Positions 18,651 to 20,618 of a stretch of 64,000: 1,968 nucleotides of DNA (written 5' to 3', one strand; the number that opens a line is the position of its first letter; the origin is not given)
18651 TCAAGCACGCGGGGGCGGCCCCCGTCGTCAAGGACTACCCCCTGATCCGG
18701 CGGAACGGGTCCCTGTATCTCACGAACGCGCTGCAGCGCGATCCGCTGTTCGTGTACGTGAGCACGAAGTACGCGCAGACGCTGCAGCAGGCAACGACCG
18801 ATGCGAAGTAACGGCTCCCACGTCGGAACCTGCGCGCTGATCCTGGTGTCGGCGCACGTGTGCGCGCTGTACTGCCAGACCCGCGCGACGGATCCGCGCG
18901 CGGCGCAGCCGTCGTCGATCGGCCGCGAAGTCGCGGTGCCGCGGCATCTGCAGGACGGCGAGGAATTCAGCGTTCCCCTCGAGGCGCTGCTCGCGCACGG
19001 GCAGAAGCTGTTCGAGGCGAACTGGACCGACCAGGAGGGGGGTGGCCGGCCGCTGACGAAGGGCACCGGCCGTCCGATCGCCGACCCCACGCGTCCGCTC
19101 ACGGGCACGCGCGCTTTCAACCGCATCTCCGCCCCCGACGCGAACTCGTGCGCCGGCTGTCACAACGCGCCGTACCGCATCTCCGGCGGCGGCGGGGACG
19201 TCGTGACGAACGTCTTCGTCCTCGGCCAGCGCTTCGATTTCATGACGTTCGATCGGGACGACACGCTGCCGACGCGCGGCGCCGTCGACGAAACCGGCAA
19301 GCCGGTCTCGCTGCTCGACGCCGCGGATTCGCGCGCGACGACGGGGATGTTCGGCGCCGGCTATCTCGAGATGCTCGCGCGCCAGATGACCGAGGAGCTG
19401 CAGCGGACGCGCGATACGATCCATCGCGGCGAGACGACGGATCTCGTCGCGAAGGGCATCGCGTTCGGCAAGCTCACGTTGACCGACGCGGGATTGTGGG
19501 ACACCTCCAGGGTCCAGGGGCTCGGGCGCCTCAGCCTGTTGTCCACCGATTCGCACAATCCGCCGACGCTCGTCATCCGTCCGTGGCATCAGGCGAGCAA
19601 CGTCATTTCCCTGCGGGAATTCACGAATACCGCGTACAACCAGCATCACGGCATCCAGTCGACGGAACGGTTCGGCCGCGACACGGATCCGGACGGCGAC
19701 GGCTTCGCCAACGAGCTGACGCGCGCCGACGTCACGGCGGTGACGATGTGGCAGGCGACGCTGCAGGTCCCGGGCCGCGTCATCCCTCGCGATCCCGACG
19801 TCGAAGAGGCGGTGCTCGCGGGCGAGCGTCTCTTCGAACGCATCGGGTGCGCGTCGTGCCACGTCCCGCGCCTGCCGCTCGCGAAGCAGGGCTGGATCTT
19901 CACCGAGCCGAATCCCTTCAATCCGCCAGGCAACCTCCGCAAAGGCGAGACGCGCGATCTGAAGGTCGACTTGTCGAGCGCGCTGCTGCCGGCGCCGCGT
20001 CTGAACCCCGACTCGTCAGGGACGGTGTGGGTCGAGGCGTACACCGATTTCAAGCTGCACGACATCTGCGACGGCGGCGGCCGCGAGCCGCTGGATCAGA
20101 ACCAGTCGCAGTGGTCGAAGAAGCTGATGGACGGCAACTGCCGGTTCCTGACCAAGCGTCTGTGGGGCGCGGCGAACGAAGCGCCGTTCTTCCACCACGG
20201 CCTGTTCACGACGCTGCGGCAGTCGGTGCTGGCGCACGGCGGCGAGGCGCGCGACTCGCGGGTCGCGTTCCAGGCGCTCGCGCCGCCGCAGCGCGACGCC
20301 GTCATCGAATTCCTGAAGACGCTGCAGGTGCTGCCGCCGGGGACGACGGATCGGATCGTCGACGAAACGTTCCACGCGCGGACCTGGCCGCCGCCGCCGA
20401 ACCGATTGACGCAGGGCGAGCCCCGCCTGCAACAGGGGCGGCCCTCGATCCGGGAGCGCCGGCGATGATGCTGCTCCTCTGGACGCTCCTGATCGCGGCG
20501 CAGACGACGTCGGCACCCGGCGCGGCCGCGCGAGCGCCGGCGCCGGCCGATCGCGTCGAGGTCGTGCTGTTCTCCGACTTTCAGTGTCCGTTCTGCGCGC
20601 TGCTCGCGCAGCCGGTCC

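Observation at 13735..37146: Seven-gene, translationally coupled 'mega-protein plus periplasmic redox' operon bracketed by paralogous di-haem DUF1111 genes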

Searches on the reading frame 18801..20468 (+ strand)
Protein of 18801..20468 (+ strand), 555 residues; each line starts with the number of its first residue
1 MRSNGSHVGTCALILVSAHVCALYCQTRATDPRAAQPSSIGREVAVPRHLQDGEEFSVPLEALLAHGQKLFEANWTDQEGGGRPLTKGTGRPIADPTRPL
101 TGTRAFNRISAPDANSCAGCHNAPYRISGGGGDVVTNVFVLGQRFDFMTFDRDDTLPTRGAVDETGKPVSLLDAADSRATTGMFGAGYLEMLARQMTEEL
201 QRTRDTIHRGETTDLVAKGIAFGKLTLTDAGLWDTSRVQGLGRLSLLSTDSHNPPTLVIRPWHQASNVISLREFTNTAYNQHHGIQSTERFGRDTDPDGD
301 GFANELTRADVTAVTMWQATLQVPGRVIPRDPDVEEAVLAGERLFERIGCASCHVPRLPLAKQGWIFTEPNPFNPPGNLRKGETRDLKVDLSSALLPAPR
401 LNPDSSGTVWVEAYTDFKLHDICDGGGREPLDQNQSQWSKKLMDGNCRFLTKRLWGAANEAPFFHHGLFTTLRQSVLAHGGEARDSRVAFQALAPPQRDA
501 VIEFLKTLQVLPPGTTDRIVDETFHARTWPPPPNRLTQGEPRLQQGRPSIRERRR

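Call 3: search_protein_families(library=pfam, proteins=[window:18801-20468:+], max_evalue=0.01)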
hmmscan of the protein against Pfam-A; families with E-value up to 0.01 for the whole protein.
window:18801-20468:+ (555 aa): 3 families
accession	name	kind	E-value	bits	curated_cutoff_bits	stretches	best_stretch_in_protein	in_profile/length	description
PF06537.16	DHOR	-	4.3e-13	49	22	1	413-508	407-499/499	Di-haem oxidoreductase, putative peroxidase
PF00034.26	Cytochrom_C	-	0.00019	23.1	21.3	0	340-369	3-27/90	Cytochrome c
PF13442.11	Cytochrome_CBB3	-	0.0088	16.8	27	0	337-355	2-19/68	Cytochrome C oxidase, cbb3-type, subunit III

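Call 8: search_protein_families(library=ncbifam, proteins=[window:18801-20468:+], max_evalue=0.01)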
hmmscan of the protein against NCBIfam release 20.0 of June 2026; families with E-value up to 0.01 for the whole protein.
window:18801-20468:+ (555 aa): 1 family
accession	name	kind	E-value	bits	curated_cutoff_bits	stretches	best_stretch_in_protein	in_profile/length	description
TIGR03791.1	TTQ_mauG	equivalog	0.0085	15.3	443.85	0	414-509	181-279/291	tryptophan tryptophylquinone biosynthesis enzyme MauG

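Call 16: find_homologous_proteins(query=window:18801-20465:+, max_evalue=0.00001)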
Query window:18801-20465:+ (555 aa): 4821 proteins with E <= 0.00001 among 8000 candidates; the best 120 are listed.
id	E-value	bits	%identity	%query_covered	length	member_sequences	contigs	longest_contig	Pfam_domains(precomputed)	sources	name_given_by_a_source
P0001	0.0e+0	1278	99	100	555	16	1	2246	PF06537.17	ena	-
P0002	0.0e+0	1098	87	97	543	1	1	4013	PF06537.17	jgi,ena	-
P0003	0.0e+0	1036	82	97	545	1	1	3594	PF06537.17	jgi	jgi:hypothetical protein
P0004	0.0e+0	1033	87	91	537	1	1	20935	PF06537.17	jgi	jgi:hypothetical protein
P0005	7.7e-291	984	81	95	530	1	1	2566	PF06537.17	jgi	jgi:cytochrome c peroxidase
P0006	4.2e-290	982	82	94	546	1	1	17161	PF06537.17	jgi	jgi:cytochrome c peroxidase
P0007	1.5e-289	980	81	93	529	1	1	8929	PF06537.17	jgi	jgi:Di-haem oxidoreductase, putative peroxidase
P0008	2.0e-288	976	78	96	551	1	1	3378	PF06537.17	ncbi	-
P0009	2.4e-287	972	80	94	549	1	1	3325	PF06537.17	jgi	-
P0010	9.4e-287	971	80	93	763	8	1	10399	PF06537.17,PF01323.27,PF13462.13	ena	-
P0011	1.9e-286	970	78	96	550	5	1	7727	PF06537.17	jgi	jgi:cytochrome c peroxidase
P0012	3.2e-286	969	80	94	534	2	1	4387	PF06537.17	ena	-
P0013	5.2e-285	965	81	90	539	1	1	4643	PF06537.17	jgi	jgi:cytochrome c peroxidase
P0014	7.8e-285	964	83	90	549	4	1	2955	PF06537.17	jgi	-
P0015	2.5e-284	963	78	96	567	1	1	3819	PF06537.17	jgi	jgi:hypothetical protein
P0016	1.4e-283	960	78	94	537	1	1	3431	PF06537.17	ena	-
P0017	1.6e-283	960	78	97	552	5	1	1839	PF06537.17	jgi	jgi:cytochrome c peroxidase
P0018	2.8e-283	959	79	94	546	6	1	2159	PF06537.17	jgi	jgi:hypothetical protein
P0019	5.5e-283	958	78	95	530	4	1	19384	PF06537.17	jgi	jgi:cytochrome c peroxidase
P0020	8.4e-283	957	81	92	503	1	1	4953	PF06537.17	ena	-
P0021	1.3e-282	957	80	92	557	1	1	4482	PF06537.17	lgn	-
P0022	3.2e-282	956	77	94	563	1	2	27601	PF06537.17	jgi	jgi:cytochrome c peroxidase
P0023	1.9e-281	953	82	89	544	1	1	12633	PF06537.17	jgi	jgi:cytochrome c peroxidase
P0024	3.6e-281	952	78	95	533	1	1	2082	PF06537.17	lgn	-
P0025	1.3e-280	950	75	99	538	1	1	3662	PF06537.17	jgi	jgi:hypothetical protein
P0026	1.4e-280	950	80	91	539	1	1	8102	PF06537.17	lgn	-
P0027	2.7e-280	949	80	91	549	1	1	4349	PF06537.17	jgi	jgi:cytochrome c peroxidase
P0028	2.8e-279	946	78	93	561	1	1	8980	PF06537.17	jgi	-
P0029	5.0e-279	945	77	94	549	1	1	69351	PF06537.17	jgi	jgi:cytochrome c peroxidase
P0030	5.2e-279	945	80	92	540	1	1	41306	PF06537.17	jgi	jgi:cytochrome c peroxidase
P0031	7.6e-279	944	78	94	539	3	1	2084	PF06537.17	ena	-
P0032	8.2e-279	944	81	90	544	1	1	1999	PF06537.17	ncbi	-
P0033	1.5e-278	943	81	89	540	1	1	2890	PF06537.17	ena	-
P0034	2.8e-278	943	80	90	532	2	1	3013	PF06537.17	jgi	jgi:hypothetical protein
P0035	5.1e-278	942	81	88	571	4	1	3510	PF06537.17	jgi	jgi:cytochrome c peroxidase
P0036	8.9e-278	941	78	93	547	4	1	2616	PF06537.17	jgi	-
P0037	1.3e-277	940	77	94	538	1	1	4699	PF06537.17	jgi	-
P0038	2.3e-277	940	80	89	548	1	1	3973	PF06537.17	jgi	jgi:cytochrome c peroxidase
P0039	2.7e-277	939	81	89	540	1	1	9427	PF06537.17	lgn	-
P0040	3.4e-277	939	76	94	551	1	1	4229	PF06537.17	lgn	-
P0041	7.7e-277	938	78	91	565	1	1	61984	PF06537.17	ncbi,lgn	-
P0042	8.3e-277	938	81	89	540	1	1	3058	PF06537.17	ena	-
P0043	1.3e-276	937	79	90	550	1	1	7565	PF06537.17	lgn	-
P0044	1.8e-276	937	73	99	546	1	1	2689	PF06537.17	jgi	jgi:cytochrome c peroxidase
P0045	2.1e-276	936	74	96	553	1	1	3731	PF06537.17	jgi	jgi:hypothetical protein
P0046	2.4e-276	936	79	94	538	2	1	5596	PF06537.17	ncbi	-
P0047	3.7e-276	936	73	98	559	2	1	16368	PF06537.17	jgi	jgi:cytochrome c peroxidase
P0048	5.1e-276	935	79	92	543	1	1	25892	PF06537.17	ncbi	-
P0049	6.2e-276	935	80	89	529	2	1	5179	PF06537.17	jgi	jgi:cytochrome c peroxidase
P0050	7.9e-276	934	76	94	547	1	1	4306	PF06537.17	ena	-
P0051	1.4e-275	934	75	96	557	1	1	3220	PF06537.17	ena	-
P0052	2.8e-275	933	78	91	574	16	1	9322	PF06537.17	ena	-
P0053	3.5e-275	932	79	90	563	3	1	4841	PF06537.17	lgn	-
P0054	4.3e-275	932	82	88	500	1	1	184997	PF06537.17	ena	-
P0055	5.1e-275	932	79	90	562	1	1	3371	PF06537.17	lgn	-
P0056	1.2e-274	931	77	92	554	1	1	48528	PF06537.17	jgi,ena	-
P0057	2.2e-274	930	79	90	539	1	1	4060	PF06537.17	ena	-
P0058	2.4e-274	930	75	96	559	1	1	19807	PF06537.17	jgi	jgi:cytochrome c peroxidase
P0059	2.5e-274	930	75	95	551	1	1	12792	PF06537.17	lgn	-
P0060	3.2e-274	929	74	97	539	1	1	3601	PF06537.17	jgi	jgi:cytochrome c peroxidase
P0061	4.8e-274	929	75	94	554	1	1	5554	PF06537.17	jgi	-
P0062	7.7e-274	928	77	91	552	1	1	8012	PF06537.17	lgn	-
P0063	8.4e-274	928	76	94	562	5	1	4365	PF06537.17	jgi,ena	-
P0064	1.0e-273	928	76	94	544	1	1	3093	PF06537.17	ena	-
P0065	1.1e-273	927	79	88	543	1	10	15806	PF06537.17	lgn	-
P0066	1.3e-273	927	79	88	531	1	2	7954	PF06537.17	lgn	-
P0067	1.5e-273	927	74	97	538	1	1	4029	PF06537.17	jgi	jgi:cytochrome c peroxidase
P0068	2.8e-273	926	74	95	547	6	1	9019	PF06537.17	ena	-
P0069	4.6e-273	925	80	89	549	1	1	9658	PF06537.17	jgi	jgi:cytochrome c peroxidase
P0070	5.6e-273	925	79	91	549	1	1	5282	PF06537.17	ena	-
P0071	6.1e-273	925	76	93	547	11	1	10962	PF06537.17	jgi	jgi:hypothetical protein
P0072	8.7e-273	924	79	89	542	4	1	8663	PF06537.17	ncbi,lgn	-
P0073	1.0e-272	924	78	90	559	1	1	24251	PF06537.17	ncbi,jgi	jgi:cytochrome c peroxidase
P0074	1.3e-272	924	76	94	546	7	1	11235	PF06537.17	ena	-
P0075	1.7e-272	923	77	92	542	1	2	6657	PF06537.17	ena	-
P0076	1.9e-272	923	79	88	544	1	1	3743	PF06537.17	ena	-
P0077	3.4e-272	922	75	95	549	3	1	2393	PF06537.17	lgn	-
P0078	4.9e-272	922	75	94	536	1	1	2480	PF06537.17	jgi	jgi:hypothetical protein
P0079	6.8e-272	921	75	95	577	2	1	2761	PF06537.17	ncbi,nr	ncbi:MAG TPA: thiol oxidoreductase [Blastocatellia bacterium]|nr:thiol oxidoreductase [Blastocatelli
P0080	9.6e-272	921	77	92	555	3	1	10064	PF06537.17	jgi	jgi:Di-haem oxidoreductase, putative peroxidase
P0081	1.0e-271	921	78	91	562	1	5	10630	PF06537.17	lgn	-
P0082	1.3e-271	921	76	93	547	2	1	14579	PF06537.17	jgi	jgi:cytochrome c peroxidase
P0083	1.6e-271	920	76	94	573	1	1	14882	PF06537.17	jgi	jgi:Di-haem oxidoreductase, putative peroxidase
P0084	2.0e-271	920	74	96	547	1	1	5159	PF06537.17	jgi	jgi:cytochrome c peroxidase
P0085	2.3e-271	920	74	95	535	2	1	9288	PF06537.17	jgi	jgi:cytochrome c peroxidase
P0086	2.7e-271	919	76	93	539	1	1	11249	PF06537.17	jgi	jgi:hypothetical protein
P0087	2.7e-271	919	78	91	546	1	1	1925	PF06537.17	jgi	jgi:hypothetical protein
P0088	2.8e-271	919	78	90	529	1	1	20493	PF06537.17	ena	-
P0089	3.6e-271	919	74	96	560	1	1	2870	PF06537.17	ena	-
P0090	3.6e-271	919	77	91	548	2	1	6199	PF06537.17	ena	-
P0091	4.1e-271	919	72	96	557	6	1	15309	PF06537.17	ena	-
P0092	5.2e-271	919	77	91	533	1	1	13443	PF06537.17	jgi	jgi:cytochrome c peroxidase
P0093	5.6e-271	918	79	90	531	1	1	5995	PF06537.17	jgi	jgi:hypothetical protein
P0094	5.6e-271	918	75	94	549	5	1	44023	PF06537.17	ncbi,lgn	-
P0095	7.7e-271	918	73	96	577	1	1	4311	PF06537.17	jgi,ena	jgi:cytochrome c peroxidase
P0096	7.9e-271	918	74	95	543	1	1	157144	PF06537.17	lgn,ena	-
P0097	9.1e-271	918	75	94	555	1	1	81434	PF06537.17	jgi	jgi:Di-haem oxidoreductase, putative peroxidase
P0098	1.0e-270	918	79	90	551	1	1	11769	PF06537.17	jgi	jgi:cytochrome c peroxidase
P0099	1.1e-270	918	74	97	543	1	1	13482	PF06537.17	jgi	jgi:hypothetical protein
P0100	1.1e-270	918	73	95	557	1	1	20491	PF06537.17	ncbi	ncbi:MAG: di-heme oxidoredictase family protein [Pyrinomonadaceae bacterium]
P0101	1.5e-270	917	74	94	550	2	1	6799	PF06537.17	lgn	-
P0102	1.9e-270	917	77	92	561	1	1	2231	PF06537.17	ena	-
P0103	1.9e-270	917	74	94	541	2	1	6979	PF06537.17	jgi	jgi:cytochrome c peroxidase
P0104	2.2e-270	917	78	89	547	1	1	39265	PF06537.17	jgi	jgi:cytochrome c peroxidase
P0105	2.4e-270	916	74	96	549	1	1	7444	PF06537.17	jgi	jgi:cytochrome c peroxidase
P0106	2.7e-270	916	75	92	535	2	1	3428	PF06537.17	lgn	-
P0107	3.6e-270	916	76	94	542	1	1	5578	PF06537.17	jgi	jgi:hypothetical protein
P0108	4.5e-270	915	71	97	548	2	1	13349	PF06537.17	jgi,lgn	-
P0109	6.3e-270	915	74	94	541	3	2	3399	PF06537.17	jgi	jgi:hypothetical protein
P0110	8.8e-270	915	73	95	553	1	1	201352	PF06537.17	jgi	jgi:cytochrome c peroxidase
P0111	1.3e-269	914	78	90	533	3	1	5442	PF06537.17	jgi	jgi:hypothetical protein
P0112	1.4e-269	914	79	89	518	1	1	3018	PF06537.17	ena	-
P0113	3.5e-269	913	76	90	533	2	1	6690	PF06537.17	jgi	jgi:cytochrome c peroxidase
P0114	4.8e-269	912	76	90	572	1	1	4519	PF06537.17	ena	-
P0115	5.0e-269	912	72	96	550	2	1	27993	PF06537.17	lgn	-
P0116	5.1e-269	912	73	95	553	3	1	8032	PF06537.17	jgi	-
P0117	5.5e-269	912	76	90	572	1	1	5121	PF06537.17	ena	-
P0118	8.1e-269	911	78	89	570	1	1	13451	PF06537.17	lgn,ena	-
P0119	8.6e-269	911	76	92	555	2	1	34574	PF06537.17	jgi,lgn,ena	-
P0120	1.1e-268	911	74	94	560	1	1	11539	PF06537.17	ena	-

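Call 18: find_related_loci(query=window:18801-20465:+, collection=genome_contigs, flank=10000)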
Query window:18801-20465:+ (555 aa) in genome_contigs; peptide patterns used: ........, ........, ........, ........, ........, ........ (x = any residue, [..] = any of these).
350 stretches matched a pattern; 234 encode a relative of the query (tblastn E <= 1e-3); the best 80 are kept; 80 distinct loci.
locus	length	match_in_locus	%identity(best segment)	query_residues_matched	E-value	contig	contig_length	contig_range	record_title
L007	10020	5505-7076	79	8-531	0e+0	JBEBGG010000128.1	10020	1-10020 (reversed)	MAG: Vicinamibacterales bacterium isolate ASF_16 NODE_4470_length_10020_cov_3.516581, whole genome shotgun sequence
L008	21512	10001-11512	78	39-545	0e+0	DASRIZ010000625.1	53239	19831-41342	MAG TPA_asm: Blastocatellia bacterium isolate SMAG_U10123 k141_558838, whole genome shotgun sequence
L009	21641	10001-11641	73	2-545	0e+0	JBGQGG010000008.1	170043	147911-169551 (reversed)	MAG: Pyrinomonadaceae bacterium isolate OBJ2_061818_090_33 k141_668156_length_170043_cov_34.0519, whole genome shotgun s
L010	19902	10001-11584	73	5-531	0e+0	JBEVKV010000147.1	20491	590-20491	MAG: Pyrinomonadaceae bacterium isolate T4R1UO_autometa_bin_0001 T4R1UO_autometa_bin_0001_k133_1481496, whole genome sho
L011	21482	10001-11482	77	38-531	0e+0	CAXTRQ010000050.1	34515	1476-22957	MAG TPA_asm: uncultured Pyrinomonadaceae bacterium isolate public_SRR14721960_metawrap_bin.1 genome assembly, contig: pu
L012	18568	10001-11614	73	1-537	0e+0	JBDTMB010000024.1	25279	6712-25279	MAG: Vicinamibacterales bacterium isolate cluster3_bin.116 NODE_6271_length_25279_cov_6.883524, whole genome shotgun seq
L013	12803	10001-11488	76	36-531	0e+0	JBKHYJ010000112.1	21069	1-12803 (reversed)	MAG: Blastocatellia bacterium isolate NC_bin.3.orig k127_248463, whole genome shotgun sequence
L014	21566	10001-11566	72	10-531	0e+0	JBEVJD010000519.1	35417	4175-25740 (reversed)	MAG: Pyrinomonadaceae bacterium isolate T4R1BO.metabat2.158 T4R1BO.metabat2.158_k133_39684948, whole genome shotgun sequ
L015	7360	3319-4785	71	39-531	0e+0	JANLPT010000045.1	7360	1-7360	MAG: Bryobacteraceae bacterium isolate OTE_38_metabat_308_sub OTE_38_k141_2148218, whole genome shotgun sequence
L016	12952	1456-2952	72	35-535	0e+0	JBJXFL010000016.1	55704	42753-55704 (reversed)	MAG: Bryobacteraceae bacterium isolate F1F2.bin.453 k127_8172672, whole genome shotgun sequence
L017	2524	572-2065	70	40-531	0e+0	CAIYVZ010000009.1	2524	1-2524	MAG: uncultured Acidobacteriia bacterium isolate Kiruna2_bin-3869 genome assembly, contig: bin-3869:009/212, whole genom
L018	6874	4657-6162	69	32-533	0e+0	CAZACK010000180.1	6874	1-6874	MAG TPA_asm: uncultured Solibacteraceae bacterium isolate binchicken_co107_188 genome assembly, contig: NODE_23252_lengt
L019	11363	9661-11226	65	2-531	0e+0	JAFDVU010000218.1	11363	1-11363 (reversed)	MAG: Acidobacteria bacterium isolate SZAS-9 LIN-567__218__length-11363, whole genome shotgun sequence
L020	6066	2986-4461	67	35-531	0e+0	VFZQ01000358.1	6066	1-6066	MAG: Acidobacteria bacterium isolate M_DeepCast_100m_mx_118 M_DeepCast_100m_mx_118_Ga0194119_10027373, whole genome shot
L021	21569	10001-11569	64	15-531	0e+0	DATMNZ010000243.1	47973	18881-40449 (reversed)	MAG TPA_asm: Candidatus Saccharimonadales bacterium isolate SMAG_U12863 k141_3800079, whole genome shotgun sequence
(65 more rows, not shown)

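Call 24: find_encoding_contigs(protein=P0110, flank=10000, max_places=2)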
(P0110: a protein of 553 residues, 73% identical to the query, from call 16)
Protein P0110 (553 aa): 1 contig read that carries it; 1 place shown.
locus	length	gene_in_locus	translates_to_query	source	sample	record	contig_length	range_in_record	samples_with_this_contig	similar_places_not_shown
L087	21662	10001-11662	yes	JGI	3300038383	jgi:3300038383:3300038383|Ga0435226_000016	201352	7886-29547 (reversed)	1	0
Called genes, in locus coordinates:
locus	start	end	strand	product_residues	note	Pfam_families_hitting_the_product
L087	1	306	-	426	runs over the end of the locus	PF00150:Cellulase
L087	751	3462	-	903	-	PF20703:nSTAND1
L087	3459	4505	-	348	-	PF13289:SIR2_2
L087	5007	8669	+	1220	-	PF26198:Ig_SMCHD1_6th (faint), PF09136:Glucodextran_B, PF02369:Big_1 (faint), PF09136:Glucodextran_B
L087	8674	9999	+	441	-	-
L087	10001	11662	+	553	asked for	PF06537:DHOR (faint)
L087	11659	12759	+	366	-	PF01323:DSBA, PF13462:Thioredoxin_4, PF13743:Thioredoxin_5 (faint), PF13462:Thioredoxin_4, PF01323:DSBA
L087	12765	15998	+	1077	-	PF02368:Big_2 (weak), PF26918:Ig_Eae (weak), PF22359:Big-like (weak), PF18884:TSP3_bac (weak), PF08309:LVIVD, PF17957:Big_7, PF13620:CarboxypepD_reg (weak)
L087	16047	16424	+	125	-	-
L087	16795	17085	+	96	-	-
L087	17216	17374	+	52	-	-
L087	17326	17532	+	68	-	-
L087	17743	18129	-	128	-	PF13361:UvrD_C, PF13538:UvrD_C_2 (faint)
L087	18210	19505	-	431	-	PF13245:AAA_19, PF00580:UvrD-helicase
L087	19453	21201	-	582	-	PF02463:SMC_N (weak), PF11398:DUF2813 (faint), PF13175:AAA_15, PF13476:AAA_23, PF13304:AAA_21 (weak), PF13175:AAA_15, PF13304:AAA_21, PF20469:OLD-like_TOPRIM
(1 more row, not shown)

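Call 25: find_encoding_contigs(protein=P0054, flank=10000, max_places=2)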
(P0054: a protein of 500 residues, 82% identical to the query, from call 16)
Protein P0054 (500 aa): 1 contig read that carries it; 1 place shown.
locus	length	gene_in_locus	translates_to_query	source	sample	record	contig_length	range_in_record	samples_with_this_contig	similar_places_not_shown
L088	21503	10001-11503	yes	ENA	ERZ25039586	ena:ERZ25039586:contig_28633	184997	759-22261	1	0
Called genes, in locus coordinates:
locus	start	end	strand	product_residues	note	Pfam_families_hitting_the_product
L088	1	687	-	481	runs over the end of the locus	?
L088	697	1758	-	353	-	PF13531:SBP_bac_11, PF01547:SBP_bac_1, PF13416:SBP_bac_8, PF13343:SBP_bac_6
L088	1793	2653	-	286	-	PF06439:3keto-disac_hyd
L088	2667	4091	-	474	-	PF02417:Chromate_transp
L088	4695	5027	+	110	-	PF00069:Pkinase, PF07714:PK_Tyr_Ser-Thr (weak)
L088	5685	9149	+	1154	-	PF09136:Glucodextran_B, PF02369:Big_1 (weak), PF02557:VanY (faint)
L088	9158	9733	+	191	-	-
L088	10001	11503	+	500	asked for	PF06537:DHOR (weak)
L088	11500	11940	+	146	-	PF13462:Thioredoxin_4, PF01323:DSBA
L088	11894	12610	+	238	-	PF01323:DSBA (weak), PF13462:Thioredoxin_4, PF01323:DSBA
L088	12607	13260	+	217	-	PF02368:Big_2 (weak), PF26918:Ig_Eae (weak), PF22359:Big-like (faint)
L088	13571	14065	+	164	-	PF08309:LVIVD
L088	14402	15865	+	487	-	PF17957:Big_7, PF13620:CarboxypepD_reg (weak)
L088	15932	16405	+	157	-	-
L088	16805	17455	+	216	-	-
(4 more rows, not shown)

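Call 26: search_solved_structures(query=window:18801-20465:+, max_evalue=1, show_alignments=2)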
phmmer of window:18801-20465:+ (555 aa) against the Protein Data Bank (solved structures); distinct sequences matched with E-value up to 1: 0.
